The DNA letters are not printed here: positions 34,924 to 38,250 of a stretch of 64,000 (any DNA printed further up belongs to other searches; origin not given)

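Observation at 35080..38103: Second Cys-rich FG-GAP lipoprotein paralog with an extra Cys-rich insertion inside the propeller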

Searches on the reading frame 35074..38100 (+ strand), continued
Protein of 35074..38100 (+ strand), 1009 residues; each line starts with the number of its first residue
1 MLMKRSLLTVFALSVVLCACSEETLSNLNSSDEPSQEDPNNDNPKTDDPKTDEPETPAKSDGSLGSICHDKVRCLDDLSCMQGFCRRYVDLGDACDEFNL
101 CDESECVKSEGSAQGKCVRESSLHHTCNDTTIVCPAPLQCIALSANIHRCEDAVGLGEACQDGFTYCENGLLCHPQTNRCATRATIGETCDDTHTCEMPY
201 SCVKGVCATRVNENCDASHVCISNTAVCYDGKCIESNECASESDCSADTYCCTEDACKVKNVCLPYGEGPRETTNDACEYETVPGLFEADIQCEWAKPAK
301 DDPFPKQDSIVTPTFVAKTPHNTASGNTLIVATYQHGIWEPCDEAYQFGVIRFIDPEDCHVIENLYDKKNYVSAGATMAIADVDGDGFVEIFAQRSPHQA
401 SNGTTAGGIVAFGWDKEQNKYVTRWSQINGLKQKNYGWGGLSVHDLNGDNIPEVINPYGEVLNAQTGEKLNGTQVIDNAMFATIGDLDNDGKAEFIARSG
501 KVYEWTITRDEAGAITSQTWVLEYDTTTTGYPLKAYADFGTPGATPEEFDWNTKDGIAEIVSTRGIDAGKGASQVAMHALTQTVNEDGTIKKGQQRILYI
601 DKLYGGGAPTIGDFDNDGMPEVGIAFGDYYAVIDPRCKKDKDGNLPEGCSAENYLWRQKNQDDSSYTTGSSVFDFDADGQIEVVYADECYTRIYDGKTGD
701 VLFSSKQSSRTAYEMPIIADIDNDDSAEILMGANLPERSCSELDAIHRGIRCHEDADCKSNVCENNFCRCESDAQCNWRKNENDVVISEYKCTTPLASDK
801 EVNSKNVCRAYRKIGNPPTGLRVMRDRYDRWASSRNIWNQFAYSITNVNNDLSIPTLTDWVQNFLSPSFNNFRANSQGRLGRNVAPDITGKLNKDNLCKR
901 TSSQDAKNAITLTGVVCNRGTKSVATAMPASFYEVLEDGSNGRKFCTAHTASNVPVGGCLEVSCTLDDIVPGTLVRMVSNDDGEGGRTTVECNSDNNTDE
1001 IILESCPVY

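Call 26: find_related_loci(query=A1, collection=genome_contigs, flank=8000)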
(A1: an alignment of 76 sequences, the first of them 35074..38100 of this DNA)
Query A1 (1009 aa) in genome_contigs; peptide patterns used: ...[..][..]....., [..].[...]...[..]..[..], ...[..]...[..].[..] (x = any residue, [..] = any of these).
599 stretches matched a pattern (row limit reached: there are more); 455 encode a relative of the query (tblastn E <= 1e-3); the best 80 are kept; 80 distinct loci.
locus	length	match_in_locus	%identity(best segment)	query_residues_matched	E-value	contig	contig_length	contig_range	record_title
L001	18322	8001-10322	41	184-1007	9e-179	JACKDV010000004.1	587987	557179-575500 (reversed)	MAG: Myxococcales bacterium isolate HK-STAS-MYXO-16 HK-STAS-MYXO-16_4, whole genome shotgun sequence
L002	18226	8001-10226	40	214-1006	2e-171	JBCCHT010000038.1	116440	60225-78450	MAG: Myxococcota bacterium isolate P01_B01_bin.73 k141_1103418_length_116440_cov_22.9982, whole genome shotgun sequence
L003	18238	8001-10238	40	213-1006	2e-162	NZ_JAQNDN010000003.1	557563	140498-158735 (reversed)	Nannocystis radixulma strain NCELM 000009Farrow, whole genome shotgun sequence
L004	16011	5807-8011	41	215-1006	1e-169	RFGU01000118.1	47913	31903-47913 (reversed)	MAG: Deltaproteobacteria bacterium isolate J032 k99_507446, whole genome shotgun sequence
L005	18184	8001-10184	39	227-1008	1e-157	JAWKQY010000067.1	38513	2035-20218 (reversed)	MAG: Nannocystaceae bacterium isolate AC1.67 AC1.67.fa-67, whole genome shotgun sequence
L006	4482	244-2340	39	249-1003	8e-162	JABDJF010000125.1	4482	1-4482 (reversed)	MAG: Myxococcales bacterium isolate SS_bin_16 k127_496720, whole genome shotgun sequence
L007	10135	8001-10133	39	227-992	8e-157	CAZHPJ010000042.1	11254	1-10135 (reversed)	MAG TPA_asm: uncultured Sandaracinaceae bacterium isolate SRP128015_co2_29 genome assembly, contig: NODE_4165_length_112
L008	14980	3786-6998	34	3-1008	1e-156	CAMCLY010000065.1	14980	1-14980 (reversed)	MAG: uncultured Myxococcales bacterium isolate SRR17382101_bin.24_metaWRAP_v1.3_MAG genome assembly, contig: ERZ10544624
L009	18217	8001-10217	38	208-997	7e-150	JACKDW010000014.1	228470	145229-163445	MAG: Myxococcales bacterium isolate HK-STAS-MYXO-17 HK-STAS-MYXO-17_14, whole genome shotgun sequence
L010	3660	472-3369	34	59-1006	1e-155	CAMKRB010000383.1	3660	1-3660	MAG: uncultured Myxococcales bacterium isolate SRR12081292_bin.20_metaWRAP_v1.3_MAG genome assembly, contig: ERZ12289771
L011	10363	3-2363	37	74-1008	1e-148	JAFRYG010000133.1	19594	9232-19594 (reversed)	MAG: Proteobacteria bacterium isolate RGIG2907 Goat_Omasum.Co__c1434054, whole genome shotgun sequence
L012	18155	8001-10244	38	214-1009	2e-157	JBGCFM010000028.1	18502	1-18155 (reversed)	MAG: Polyangiales bacterium isolate SGMAG-21 contig28, whole genome shotgun sequence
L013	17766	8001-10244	38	228-1009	5e-142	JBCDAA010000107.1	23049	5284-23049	MAG: Myxococcota bacterium isolate P01_F01_bin.48 k141_2740901_length_23049_cov_19.6039, whole genome shotgun sequence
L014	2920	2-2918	34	3-1009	1e-138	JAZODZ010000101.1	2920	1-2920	MAG: Myxococcota bacterium isolate T1900044750_TS20190416.MAGScoT_cleanbin_000055 SGB_2193_k141_3458736, whole genome sh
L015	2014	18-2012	37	202-928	3e-131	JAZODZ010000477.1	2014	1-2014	MAG: Myxococcota bacterium isolate T1900044750_TS20190416.MAGScoT_cleanbin_000055 SGB_2193_k141_3346492, whole genome sh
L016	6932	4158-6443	34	207-1007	3e-107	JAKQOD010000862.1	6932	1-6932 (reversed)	MAG: Deltaproteobacteria bacterium isolate USDV_metabat.77_sub k141_1698065, whole genome shotgun sequence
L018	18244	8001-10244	34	227-1007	4e-105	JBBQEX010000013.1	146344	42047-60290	MAG: Haliangiales bacterium isolate Co_metawrap_1071 Cmw_1071_k141_18455518_length_146344_cov_11.9997, whole genome shot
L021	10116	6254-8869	32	60-1007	5e-102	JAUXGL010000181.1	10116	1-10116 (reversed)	MAG: Deltaproteobacteria bacterium isolate CSMAG_2928 CSMAG_2928_k117_2266600_length_10116_cov_11.0000, whole genome sho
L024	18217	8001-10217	32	221-1007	1e-100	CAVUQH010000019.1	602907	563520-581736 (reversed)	MAG: uncultured delta proteobacterium isolate MFD05684.bin.1.144 genome assembly, contig: contig_76892, whole genome sho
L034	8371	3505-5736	32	218-1007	7e-93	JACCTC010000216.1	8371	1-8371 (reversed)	MAG: Deltaproteobacteria bacterium isolate MGR_bin64 SD2897-2912_k127_5744567, whole genome shotgun sequence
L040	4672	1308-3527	32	215-1007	1e-88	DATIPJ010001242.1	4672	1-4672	MAG TPA_asm: Kofleriaceae bacterium isolate SMAG_U15847 k141_1590359, whole genome shotgun sequence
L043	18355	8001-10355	31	212-1007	3e-87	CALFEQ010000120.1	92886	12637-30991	MAG TPA_asm: uncultured Myxococcales bacterium isolate SRR5251193_bin.130_CONCOCT_v1.1_MAG genome assembly, contig: ERZ7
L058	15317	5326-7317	28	212-1007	2e-66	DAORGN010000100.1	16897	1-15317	MAG TPA_asm: Pseudomonadota bacterium isolate AMR_MDS_0801 NODE_1379_length_16897_cov_4.772949, whole genome shotgun seq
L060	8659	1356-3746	27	213-1007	1e-61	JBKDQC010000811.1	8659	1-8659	MAG: Deltaproteobacteria bacterium isolate samp_2153_concoct_538 samp_2153_3208759, whole genome shotgun sequence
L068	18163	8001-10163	27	229-1007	2e-53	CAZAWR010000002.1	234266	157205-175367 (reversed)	MAG TPA_asm: uncultured Polyangiaceae bacterium isolate binchicken_co266_243 genome assembly, contig: NODE_95_length_234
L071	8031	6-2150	30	228-1007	3e-47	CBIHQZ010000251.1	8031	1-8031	MAG TPA_asm: uncultured Myxococcales bacterium isolate SRR18156210_metabat2_47 genome assembly, contig: ERZ27336870.5665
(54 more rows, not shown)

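Call 31: predict_structure(alignment_id=A1)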
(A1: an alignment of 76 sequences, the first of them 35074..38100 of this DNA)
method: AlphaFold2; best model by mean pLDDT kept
length: 1009 residues; sequences in the alignment: 76
mean_pLDDT: 88.1   pTM: 0.79
mean pLDDT of the five models: 88.1, 87.9, 87.5, 87.4, 87.4
residues with pLDDT >= 90: 704; 70-90: 208; 50-70: 33; < 50: 64
segments of 3 or more residues with pLDDT < 50: 1-59
pLDDT, mean of each block of 10 residues (from residue 1): 39 40 33 39 38 40 82 85 91 91 86 87 90 90 87 91 81 91 94 92 93 94 94 95 93 96 95 91 84 94 96 94 93 91 87 96 97 94 96 94 85 98 97 91 94 96 98 94 93 95 97 97 89 93 97 96 73 91 96 97 90 93 93 97 97 96 83 90 93 96 92 85 93 85 96 94 97 94 90 98 98 93 93 87 67 91 80 54 84 89 73 96 94 96 96 96 93 95 88 93 85
secondary structure, 60 per line:
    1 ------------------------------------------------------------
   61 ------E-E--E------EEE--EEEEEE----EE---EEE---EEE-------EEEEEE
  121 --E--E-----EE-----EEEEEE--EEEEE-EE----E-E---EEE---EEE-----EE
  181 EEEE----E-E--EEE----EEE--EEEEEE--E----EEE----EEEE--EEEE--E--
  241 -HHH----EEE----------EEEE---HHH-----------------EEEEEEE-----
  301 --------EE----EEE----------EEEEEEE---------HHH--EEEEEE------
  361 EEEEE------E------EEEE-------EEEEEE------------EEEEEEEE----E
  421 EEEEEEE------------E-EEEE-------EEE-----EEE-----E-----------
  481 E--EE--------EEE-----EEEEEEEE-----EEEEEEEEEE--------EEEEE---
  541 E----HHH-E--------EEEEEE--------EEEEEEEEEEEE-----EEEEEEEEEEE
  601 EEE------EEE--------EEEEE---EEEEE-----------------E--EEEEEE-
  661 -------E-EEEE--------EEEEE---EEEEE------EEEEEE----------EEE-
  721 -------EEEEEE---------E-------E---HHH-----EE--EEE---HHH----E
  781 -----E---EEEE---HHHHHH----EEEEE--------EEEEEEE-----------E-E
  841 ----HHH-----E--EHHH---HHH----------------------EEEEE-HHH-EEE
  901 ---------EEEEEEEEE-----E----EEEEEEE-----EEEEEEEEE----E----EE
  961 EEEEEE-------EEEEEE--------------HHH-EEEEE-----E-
elements in order (helices of 4 or more, strands of 3 or more residues): E79-81 E84-89 E99-101 E105-107 E115-120 E139-144 E147-151 E165-167 E171-173 E179-184 E194-196 E201-203 E206-211 E219-221 E226-229 E232-235 E249-251 E262-265 E289-295 E315-317 E328-334 E349-354 E361-365 E379-382 E390-395 E408-415 E420-427 E442-445 E453-455 E461-463 E494-496 E502-509 E515-524 E533-537 E559-564 E573-584 E590-603 E610-612 E621-625 E629-633 E654-659 E670-673 E682-686 E690-694 E701-706 E717-719 E728-733 E767-769 E790-793 H797-802 E807-811 E820-826 E888-892 E898-900 E910-918 E929-935 E941-949 E959-966 E974-979 E998-1002

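Call 33: fold_search(model_id=the predicted structure, library=pdb)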
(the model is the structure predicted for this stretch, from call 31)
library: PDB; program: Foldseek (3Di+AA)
matches with E <= 10: 1391; with E <= 0.001: 183
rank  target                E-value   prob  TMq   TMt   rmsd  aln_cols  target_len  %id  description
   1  6mlt                  2.4e-18  1.00  0.35  0.58  13.0       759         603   15  Crystal structure of the V. cholerae biofilm matrix protein Bap1 (released 2019-08-28)
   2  1jv2_A                2.1e-11  1.00  0.21  0.23  28.5       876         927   11  CRYSTAL STRUCTURE OF THE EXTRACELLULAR SEGMENT OF INTEGRIN ALPHAVBETA3 (released 2001-10-17)
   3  8xen_A                5.9e-11  1.00  0.20  0.22  32.3       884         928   10  Cryo-EM structure of integrin ITGAV/ITGB3 complex, conformation 4 (released 2024-12-18)
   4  4g1e_A                7.6e-11  1.00  0.21  0.22  28.6       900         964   11  Crystal structure of integrin alpha V beta 3 with coil-coiled tag. (released 2012-12-12)
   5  8zdg_A                1.0e-10  1.00  0.22  0.23  28.4       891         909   11  Cryo-EM structure of the integrin avb3 with CWHM-12, conformation 1 (released 2025-10-22)
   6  8xei_A                2.1e-10  1.00  0.21  0.23  27.7       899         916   10  Cryo-EM structure of integrin ITGAV/ITGB3 complex, conformation 1 (released 2024-12-18)
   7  4mmz_A                2.3e-10  1.00  0.22  0.23  28.0       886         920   10  Integrin AlphaVBeta3 ectodomain bound to an antagonistic tenth domain of Fibronectin (released 2014-03-26)
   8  8xfo_A                2.6e-10  1.00  0.23  0.29  30.6       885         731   11  Cryo-EM structure of integrin ITGAV, ITGB3 and CYCLO (RGDFK) complex, conformation 2 (released 2024-12-18)
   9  9iuj_A                3.9e-10  1.00  0.21  0.27  30.4       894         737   11  Integrin alpha-v beta-3 in complex with rhodostomin (released 2025-07-30)
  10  4mmx_A                4.8e-10  1.00  0.21  0.22  28.6       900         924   11  Integrin AlphaVBeta3 ectodomain bound to the tenth domain of Fibronectin (released 2014-03-26)
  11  3ije_A                5.5e-10  1.00  0.21  0.22  28.1       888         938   11  Crystal structure of the complete integrin alhaVbeta3 ectodomain plus an Alpha/beta transmembrane fragment (released 2009-09-29)
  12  8xer_A                5.8e-10  1.00  0.21  0.22  31.3       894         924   11  Cryo-EM structure of integrin ITGAV, ITGB3 and Cilengitide TFA complex, conformation 1 (released 2024-12-18)
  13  6avq_A                7.8e-10  1.00  0.14  0.15  26.1       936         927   10  The Therapeutic Antibody LM609 Selectively Inhibits Ligand Binding to Human alpha-V beta-3 Integrin via Steric Hindran (released 2017-11-01)
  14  6avr_A                8.2e-10  1.00  0.18  0.19  28.9       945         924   10  Human alpha-V beta-3 Integrin (intermediate conformation) in complex with the therapeutic antibody LM609 (released 2017-11-01)
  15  6avu_A                1.0e-09  1.00  0.18  0.19  30.1       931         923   11  Human alpha-V beta-3 Integrin (open conformation) in complex with the therapeutic antibody LM609 (released 2017-11-01)
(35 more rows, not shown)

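Call 36: find_encoding_contigs(protein=P0003, flank=8000, max_places=2)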
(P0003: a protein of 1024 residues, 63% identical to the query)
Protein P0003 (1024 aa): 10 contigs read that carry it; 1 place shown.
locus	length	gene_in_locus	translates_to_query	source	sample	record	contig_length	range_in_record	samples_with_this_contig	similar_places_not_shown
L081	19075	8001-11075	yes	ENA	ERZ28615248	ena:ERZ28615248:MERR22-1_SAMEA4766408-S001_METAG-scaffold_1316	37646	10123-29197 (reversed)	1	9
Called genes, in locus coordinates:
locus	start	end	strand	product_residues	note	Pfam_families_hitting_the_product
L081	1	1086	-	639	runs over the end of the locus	PF02518:HATPase_c, PF00204:DNA_gyraseB, PF01751:Toprim, PF00986:DNA_gyraseB_C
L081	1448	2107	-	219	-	-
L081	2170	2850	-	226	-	PF10056:DUF2293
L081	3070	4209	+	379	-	PF02595:Gly_kinase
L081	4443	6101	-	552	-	PF00089:Trypsin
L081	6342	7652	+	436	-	PF00089:Trypsin, PF13365:Trypsin_2 (faint), PF00089:Trypsin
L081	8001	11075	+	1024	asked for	PF13517:FG-GAP_3 (weak)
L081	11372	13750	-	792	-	PF00912:Transgly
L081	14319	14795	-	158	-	PF02381:MraZ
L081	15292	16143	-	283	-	PF01497:Peripla_BP_2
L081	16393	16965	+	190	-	-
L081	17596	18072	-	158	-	-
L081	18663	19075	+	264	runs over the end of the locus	PF08308:PEGA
